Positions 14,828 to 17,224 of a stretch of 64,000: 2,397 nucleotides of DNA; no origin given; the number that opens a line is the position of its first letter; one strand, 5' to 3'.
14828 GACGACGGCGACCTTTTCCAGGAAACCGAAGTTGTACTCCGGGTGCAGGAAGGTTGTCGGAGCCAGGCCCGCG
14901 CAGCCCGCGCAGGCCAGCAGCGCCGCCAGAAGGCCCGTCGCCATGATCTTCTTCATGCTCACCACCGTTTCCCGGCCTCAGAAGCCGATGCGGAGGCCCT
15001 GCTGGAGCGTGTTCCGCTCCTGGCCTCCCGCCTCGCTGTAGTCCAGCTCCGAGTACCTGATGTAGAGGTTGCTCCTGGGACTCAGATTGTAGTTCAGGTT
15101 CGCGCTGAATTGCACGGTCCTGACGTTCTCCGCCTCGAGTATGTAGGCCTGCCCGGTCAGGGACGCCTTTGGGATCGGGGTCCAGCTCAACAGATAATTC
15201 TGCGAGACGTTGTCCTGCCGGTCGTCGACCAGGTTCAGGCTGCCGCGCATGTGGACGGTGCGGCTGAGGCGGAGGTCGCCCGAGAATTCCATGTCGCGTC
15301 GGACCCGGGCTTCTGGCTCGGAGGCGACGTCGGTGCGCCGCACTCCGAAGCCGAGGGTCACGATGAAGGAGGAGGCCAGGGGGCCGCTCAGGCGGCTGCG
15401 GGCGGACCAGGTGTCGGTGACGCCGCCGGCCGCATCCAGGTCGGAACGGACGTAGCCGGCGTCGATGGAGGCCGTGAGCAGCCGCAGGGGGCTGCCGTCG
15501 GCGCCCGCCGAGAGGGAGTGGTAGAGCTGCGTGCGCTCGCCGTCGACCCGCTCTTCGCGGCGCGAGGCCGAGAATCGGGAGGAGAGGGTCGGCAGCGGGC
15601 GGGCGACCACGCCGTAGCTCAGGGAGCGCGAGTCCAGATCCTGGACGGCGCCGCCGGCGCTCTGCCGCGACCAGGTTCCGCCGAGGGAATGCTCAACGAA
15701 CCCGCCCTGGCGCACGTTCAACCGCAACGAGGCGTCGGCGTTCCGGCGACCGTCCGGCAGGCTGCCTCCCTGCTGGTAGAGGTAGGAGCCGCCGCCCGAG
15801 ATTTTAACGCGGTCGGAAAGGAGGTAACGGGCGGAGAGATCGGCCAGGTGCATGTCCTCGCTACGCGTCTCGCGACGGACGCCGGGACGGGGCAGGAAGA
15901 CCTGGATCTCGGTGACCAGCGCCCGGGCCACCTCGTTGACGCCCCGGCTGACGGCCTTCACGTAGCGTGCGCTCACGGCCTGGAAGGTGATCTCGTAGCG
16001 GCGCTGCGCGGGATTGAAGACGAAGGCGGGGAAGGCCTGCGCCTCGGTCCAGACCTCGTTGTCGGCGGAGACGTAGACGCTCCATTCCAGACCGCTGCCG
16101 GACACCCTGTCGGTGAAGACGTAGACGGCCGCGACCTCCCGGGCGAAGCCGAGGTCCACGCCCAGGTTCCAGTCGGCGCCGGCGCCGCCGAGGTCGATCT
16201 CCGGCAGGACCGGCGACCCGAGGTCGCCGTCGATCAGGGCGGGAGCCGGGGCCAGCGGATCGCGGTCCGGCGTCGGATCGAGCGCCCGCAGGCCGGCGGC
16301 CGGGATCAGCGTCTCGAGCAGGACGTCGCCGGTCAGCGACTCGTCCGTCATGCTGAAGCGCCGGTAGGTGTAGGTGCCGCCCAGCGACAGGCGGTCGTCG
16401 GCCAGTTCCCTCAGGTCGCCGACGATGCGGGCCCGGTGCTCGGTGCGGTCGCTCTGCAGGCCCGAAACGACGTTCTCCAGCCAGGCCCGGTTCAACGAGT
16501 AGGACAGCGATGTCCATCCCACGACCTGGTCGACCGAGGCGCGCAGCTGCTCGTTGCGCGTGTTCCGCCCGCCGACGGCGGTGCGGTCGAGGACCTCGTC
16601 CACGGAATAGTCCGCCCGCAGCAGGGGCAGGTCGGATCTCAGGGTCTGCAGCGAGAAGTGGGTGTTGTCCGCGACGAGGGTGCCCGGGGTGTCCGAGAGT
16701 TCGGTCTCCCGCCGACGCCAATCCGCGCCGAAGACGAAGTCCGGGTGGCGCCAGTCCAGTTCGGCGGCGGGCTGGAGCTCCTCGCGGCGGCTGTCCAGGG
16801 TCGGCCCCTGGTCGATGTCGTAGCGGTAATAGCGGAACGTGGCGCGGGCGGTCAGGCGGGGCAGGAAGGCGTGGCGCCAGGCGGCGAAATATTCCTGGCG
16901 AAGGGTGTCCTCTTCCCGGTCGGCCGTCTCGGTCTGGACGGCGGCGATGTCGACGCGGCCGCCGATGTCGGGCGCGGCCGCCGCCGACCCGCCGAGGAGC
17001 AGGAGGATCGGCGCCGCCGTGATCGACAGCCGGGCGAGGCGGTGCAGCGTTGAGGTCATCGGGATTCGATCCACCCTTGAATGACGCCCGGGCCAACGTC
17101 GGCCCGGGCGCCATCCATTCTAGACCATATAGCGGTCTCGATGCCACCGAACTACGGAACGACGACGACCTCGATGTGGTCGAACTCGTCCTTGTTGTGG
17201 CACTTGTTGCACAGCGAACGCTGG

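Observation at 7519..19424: Very high c-heme density gene cluster, with periplasmic chaperone, lipoproteins and an outer-membrane barrel, bracketed by both heme-biosynthesis operons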

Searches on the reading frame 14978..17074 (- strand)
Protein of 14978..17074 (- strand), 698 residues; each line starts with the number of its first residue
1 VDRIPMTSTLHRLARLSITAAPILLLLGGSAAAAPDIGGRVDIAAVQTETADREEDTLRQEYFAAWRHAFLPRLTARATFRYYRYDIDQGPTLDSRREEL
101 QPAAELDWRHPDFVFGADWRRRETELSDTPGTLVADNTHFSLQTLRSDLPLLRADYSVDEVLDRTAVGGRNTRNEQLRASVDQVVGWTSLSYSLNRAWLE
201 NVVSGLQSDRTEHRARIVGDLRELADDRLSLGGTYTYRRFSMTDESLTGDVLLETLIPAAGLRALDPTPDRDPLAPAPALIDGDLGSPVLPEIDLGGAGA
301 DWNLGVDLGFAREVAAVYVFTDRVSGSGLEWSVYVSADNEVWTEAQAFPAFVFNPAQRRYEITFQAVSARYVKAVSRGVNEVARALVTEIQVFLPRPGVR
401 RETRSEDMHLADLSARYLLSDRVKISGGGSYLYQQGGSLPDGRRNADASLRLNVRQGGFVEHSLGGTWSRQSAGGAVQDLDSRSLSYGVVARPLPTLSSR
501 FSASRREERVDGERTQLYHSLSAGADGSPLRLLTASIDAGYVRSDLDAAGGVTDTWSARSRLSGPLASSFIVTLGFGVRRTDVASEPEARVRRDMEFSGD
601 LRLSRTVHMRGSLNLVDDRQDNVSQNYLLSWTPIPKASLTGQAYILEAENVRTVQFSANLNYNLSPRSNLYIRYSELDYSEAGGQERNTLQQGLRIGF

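Call 6: search_protein_families(library=pfam, proteins=[window:14978-17074:-], max_evalue=0.01)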
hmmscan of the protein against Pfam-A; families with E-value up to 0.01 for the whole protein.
window:14978-17074:- (698 aa): 4 families
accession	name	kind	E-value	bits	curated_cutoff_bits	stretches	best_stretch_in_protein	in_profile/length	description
PF22633.2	F5_F8_type_C_2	-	1.8e-05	25.7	27.8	1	304-373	22-90/91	NedA-like, galactose-binding domain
PF00754.31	F5_F8_type_C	-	7.7e-05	23.3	28.2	1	302-378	35-114/127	F5/8 type C domain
PF25183.1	OMP_b-brl_4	-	0.00074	18.5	30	0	618-682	117-183/838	Outer membrane beta barrel domain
PF13609.12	Porin_4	-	0.006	16.8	27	0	635-680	260-308/310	Gram-negative porin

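Call 7: search_protein_families(library=ncbifam, proteins=[window:14978-17074:-], max_evalue=0.01)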
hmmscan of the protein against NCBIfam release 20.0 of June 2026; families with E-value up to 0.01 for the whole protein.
window:14978-17074:- (698 aa): 0 families

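Call 10: find_encoding_contigs(protein=window:14978-17074:-, flank=10000, max_places=6)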
Protein window:14978-17074:- (698 aa): no gene with exactly this product is on record in the collection.

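Call 11: find_homologous_proteins(query=window:14978-17074:-)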
Query window:14978-17074:- (698 aa): 3 proteins with E <= 0.001 among 8000 candidates.
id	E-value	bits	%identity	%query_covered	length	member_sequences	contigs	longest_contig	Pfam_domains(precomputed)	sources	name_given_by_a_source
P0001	0.0e+0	1523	100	99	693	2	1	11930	PF22633.4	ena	-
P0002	4.4e-201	688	49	98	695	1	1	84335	PF00754.32,PF22633.4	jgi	-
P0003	5.7e-97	344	35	96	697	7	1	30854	-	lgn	-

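Call 12: find_encoding_contigs(protein=P0002, flank=10000, max_places=3)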
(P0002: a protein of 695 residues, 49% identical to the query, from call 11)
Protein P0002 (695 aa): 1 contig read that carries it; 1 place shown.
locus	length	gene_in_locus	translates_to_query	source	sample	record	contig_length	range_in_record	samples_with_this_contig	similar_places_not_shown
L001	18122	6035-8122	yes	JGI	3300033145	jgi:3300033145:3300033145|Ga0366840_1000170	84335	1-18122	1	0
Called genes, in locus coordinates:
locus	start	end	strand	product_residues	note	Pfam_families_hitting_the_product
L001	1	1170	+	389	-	?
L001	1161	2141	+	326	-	PF00490:ALAD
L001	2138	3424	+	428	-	PF00202:Aminotran_3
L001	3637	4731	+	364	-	PF17170:DUF5128 (faint), PF01436:NHL (faint)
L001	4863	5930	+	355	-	PF09699:Paired_CXXCH_1 (faint)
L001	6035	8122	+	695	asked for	PF00754:F5_F8_type_C (faint), PF22633:F5_F8_type_C_2 (weak)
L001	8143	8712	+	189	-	-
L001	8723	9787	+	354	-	PF03783:CsgG (faint)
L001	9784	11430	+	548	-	PF00639:Rotamase (faint), PF13145:Rotamase_2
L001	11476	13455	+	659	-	-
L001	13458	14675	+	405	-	PF02085:Cytochrom_CIII (faint), PF14522:Cytochrome_C7 (faint), PF22113:Mtrc-MtrF_II-IV_dom (faint), PF22678:Cytochrom_c_NrfB-like (faint), PF09699:Paired_CXXCH_1, PF14537:Cytochrom_c3_2 (weak), PF09699:Paired_CXXCH_1, PF14537:Cytochrom_c3_2 (weak)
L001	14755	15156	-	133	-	PF14537:Cytochrom_c3_2 (faint), PF09699:Paired_CXXCH_1 (weak)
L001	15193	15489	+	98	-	-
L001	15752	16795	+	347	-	PF01208:URO-D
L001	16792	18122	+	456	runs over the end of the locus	PF04055:Radical_SAM, PF06969:HemN_C (weak)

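Call 13: find_encoding_contigs(protein=P0003, flank=10000, max_places=3)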
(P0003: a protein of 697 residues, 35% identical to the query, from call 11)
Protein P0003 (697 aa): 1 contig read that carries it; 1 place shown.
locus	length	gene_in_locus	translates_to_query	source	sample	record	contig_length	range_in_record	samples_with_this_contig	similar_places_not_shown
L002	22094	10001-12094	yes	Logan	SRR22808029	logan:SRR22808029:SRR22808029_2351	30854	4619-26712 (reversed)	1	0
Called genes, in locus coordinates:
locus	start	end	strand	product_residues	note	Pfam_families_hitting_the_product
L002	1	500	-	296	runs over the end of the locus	PF02678:Pirin, PF05726:Pirin_C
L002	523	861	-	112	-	PF01253:SUI1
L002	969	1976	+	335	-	PF01300:Sua5_yciO_yrdC, PF03481:Sua5_C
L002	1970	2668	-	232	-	PF13505:OMP_b-brl (faint)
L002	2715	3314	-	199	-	PF13689:DUF4154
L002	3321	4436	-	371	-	PF00072:Response_reg, PF00512:HisKA, PF02518:HATPase_c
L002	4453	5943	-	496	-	PF17152:CHASE8, PF00512:HisKA, PF02518:HATPase_c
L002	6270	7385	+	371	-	PF08450:SGL (faint)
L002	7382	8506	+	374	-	PF22113:Mtrc-MtrF_II-IV_dom (faint), PF14522:Cytochrome_C7 (faint), PF09699:Paired_CXXCH_1 (faint)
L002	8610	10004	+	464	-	PF25174:Beta-prop_THOC3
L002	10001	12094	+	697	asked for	-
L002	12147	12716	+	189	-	-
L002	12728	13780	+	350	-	-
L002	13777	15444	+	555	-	PF13145:Rotamase_2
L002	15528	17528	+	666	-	-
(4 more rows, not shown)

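Call 14: find_encoding_contigs(protein=P0001, flank=10000, max_places=3)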
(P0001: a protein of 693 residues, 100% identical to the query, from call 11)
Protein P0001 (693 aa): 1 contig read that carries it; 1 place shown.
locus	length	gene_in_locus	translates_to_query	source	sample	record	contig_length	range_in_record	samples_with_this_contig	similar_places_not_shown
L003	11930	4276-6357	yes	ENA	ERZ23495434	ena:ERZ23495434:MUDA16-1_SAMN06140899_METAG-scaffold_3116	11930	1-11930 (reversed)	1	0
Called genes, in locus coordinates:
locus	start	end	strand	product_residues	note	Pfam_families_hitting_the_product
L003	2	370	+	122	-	?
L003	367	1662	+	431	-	PF00202:Aminotran_3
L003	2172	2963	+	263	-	PF01436:NHL (faint)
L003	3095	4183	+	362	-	PF09699:Paired_CXXCH_1 (faint), PF14522:Cytochrome_C7 (faint), PF22113:Mtrc-MtrF_II-IV_dom (faint), PF22678:Cytochrom_c_NrfB-like (faint)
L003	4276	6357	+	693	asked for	PF22633:F5_F8_type_C_2 (faint)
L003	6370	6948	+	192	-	-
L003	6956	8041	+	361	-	-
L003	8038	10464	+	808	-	PF00639:Rotamase (faint), PF13145:Rotamase_2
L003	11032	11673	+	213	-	-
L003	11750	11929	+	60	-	?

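Call 17: find_related_loci(query=A1, collection=genome_contigs, flank=10000)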
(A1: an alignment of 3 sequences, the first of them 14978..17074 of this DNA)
Query A1 (698 aa) in genome_contigs; peptide patterns used: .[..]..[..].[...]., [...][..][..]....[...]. (x = any residue, [..] = any of these).
83 stretches matched a pattern, but none encodes a relative of the query by tblastn (E <= 1e-3).

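Call 31: predict_structure(alignment_id=A1)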
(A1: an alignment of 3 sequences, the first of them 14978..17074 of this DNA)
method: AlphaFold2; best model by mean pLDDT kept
length: 698 residues; sequences in the alignment: 3
mean_pLDDT: 59.0   pTM: 0.54
mean pLDDT of the five models: 59.0, 57.3, 52.3, 37.0, 30.2
residues with pLDDT >= 90: 64; 70-90: 179; 50-70: 198; < 50: 257
segments of 3 or more residues with pLDDT < 50: 1-37, 47-52, 91-94, 248-307, 324-328, 378-388, 566-570, 585-698
pLDDT, mean of each block of 10 residues (from residue 1): 31 37 36 44 49 53 55 62 64 56 77 82 67 83 76 87 76 89 67 87 76 89 74 90 64 44 31 29 28 33 44 57 51 61 61 58 60 52 44 55 83 85 86 75 83 84 93 72 92 73 88 79 72 71 67 66 54 51 46 42 40 34 23 25 27 29 27 27 27 23
secondary structure, 60 per line:
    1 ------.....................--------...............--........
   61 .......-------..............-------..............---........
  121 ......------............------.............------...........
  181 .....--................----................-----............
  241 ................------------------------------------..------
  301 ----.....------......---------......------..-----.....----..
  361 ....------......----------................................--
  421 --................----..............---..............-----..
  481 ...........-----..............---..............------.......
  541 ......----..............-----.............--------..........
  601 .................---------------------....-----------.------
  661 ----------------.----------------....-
elements in order (helices of 4 or more, strands of 3 or more residues): H7-27 E36-50 E53-67 E75-88 E96-109 E113-126 E133-144 E151-163 E170-185 E188-203 E208-223 E229-256 E305-309 E316-321 E331-336 E350-354 E359-364 E371-376 E387-418 E423-438 E443-456 E460-473 E479-491 E497-510 E514-527 E534-546 E551-564 E570-582 E591-603 E607-617 E639-642 E694-697

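Call 37: search_protein_representatives(alignment_id=A1)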
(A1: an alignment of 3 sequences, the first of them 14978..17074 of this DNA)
Query: 3 sequences, 694 profile positions. Proteins with E-value up to 0.001 (for the whole library): 928; up to 1e-10: 705; up to 1e-30: 231. The best 150 are listed.
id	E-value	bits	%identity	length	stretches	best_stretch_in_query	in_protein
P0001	0.0e+00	1221.3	-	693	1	9-694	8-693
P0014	4.8e-273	924.0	-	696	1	8-694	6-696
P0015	7.4e-204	695.4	-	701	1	8-694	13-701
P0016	5.1e-202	689.3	-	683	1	32-694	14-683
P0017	2.4e-197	673.8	-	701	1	9-694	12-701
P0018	2.4e-193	660.6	-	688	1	14-694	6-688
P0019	1.3e-185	635.1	-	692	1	10-692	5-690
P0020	1.9e-177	608.0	-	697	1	26-694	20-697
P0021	1.6e-170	585.2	-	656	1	40-694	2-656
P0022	4.2e-170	583.8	-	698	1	16-694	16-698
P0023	7.2e-168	576.4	-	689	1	16-694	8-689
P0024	1.5e-167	575.3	-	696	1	17-694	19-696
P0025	1.9e-165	568.4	-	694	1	28-694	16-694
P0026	9.1e-165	566.1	-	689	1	14-694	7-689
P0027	2.3e-164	564.8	-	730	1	51-691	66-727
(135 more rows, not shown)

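Call 88: predict_structure(alignment_id=A2)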
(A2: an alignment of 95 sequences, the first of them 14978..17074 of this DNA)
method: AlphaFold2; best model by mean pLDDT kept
length: 698 residues; sequences in the alignment: 95
mean_pLDDT: 93.1   pTM: 0.75
mean pLDDT of the five models: 93.1, 92.0, 92.0, 91.4, 91.4
residues with pLDDT >= 90: 568; 70-90: 105; 50-70: 19; < 50: 6
segments of 3 or more residues with pLDDT < 50: 1-3, 5-7
pLDDT, mean of each block of 10 residues (from residue 1): 50 77 70 80 97 94 96 96 94 89 98 98 91 95 97 98 77 96 97 98 89 98 95 98 89 89 93 91 90 87 95 96 91 94 92 91 96 95 92 88 95 98 98 89 96 97 98 88 98 98 98 96 97 97 93 97 97 98 95 98 98 96 97 98 96 97 98 96 93 98
secondary structure, 60 per line:
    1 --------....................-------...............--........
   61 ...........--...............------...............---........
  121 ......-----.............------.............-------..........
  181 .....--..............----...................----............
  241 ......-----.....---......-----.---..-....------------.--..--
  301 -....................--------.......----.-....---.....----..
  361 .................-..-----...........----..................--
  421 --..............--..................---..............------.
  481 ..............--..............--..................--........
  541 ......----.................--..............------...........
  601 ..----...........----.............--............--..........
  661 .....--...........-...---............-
elements in order (helices of 4 or more, strands of 3 or more residues): H9-28 E36-50 E53-71 E74-88 E95-109 E113-126 E132-144 E151-163 E171-185 E188-201 E206-224 E229-246 E252-256 E260-265 H278-281 E302-321 E330-336 E343-346 E350-354 E359-377 E386-396 E401-418 E423-436 E439-456 E460-473 E480-494 E497-510 E513-530 E533-546 E551-567 E570-583 E590-602 E607-617 E622-634 E637-648 E651-665 E668-678 E686-697

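Call 91: fold_search(model_id=the predicted structure, library=pdb)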
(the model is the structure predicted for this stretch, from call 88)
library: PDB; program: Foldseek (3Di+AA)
matches with E <= 10: 960; with E <= 0.001: 281
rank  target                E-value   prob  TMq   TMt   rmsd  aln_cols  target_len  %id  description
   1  6r2q_B                1.7e-10  1.00  0.41  0.44  14.1       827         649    8  Structure of the Mtr complex (released 2020-04-22)
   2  5fok_B                5.5e-10  1.00  0.22  0.23  18.7       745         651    9  Crystal structure of the siderophore receptor PiuA from Pseudomonas aeruginosa (released 2016-05-11)
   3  5nec_B                1.2e-09  1.00  0.27  0.28  18.7       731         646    8  Crystal structure of the siderophore receptor PiuD from Pseudomonas aeruginosa (released 2018-02-07)
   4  5nec_A                3.3e-09  1.00  0.26  0.28  18.2       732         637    9  Crystal structure of the siderophore receptor PiuD from Pseudomonas aeruginosa (released 2018-02-07)
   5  6h7f_A                4.8e-09  1.00  0.24  0.25  17.2       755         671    9  Crystal structure of BauA, the Ferric preacinetobactin receptor from Acinetobacter baumannii in complex with Fe3+-Prea (released 2018-10-10)
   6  5fok_A                5.3e-09  1.00  0.24  0.25  18.9       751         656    8  Crystal structure of the siderophore receptor PiuA from Pseudomonas aeruginosa (released 2016-05-11)
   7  6cd2_C                6.7e-09  1.00  0.26  0.25  17.6       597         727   12  Crystal structure of the PapC usher bound to the chaperone-adhesin PapD-PapG (released 2018-10-03)
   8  5fp1                  8.5e-09  1.00  0.26  0.26  21.6       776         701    7  Crystal structure of the siderophore receptor PiuA from Acinetobacter baumannii (released 2016-05-11)
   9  6h7v_B                9.4e-09  1.00  0.25  0.25  18.7       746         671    9  Crystal structure of BauA, the Ferric preacinetobactin receptor from Acinetobacter baumannii (released 2018-10-10)
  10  1xkw                  1.2e-08  1.00  0.24  0.25  18.4       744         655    9  Pyochelin outer membrane receptor FptA from Pseudomonas aeruginosa (released 2005-10-04)
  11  6e4v                  1.3e-08  1.00  0.26  0.27  17.9       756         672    9  The Crystal Structure of FhuE from E. coli in complex with its substrate Coprogen (released 2019-04-10)
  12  6h7v_A                1.4e-08  1.00  0.26  0.26  19.1       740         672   10  Crystal structure of BauA, the Ferric preacinetobactin receptor from Acinetobacter baumannii (released 2018-10-10)
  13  6bpn                  1.5e-08  1.00  0.25  0.26  19.6       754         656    7  The crystal structure of the Ferric-Catecholate import receptor Fiu from E. coli K12: Open form (C2221) (released 2018-11-28)
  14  2vqi_B                1.7e-08  1.00  0.25  0.33  18.0       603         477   11  Structure of the P pilus usher (PapC) translocation pore (released 2008-05-27)
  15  3rfz_B                4.1e-08  1.00  0.29  0.27  25.2       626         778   13  Crystal structure of the FimD usher bound to its cognate FimC:FimH substrate (released 2011-06-01)
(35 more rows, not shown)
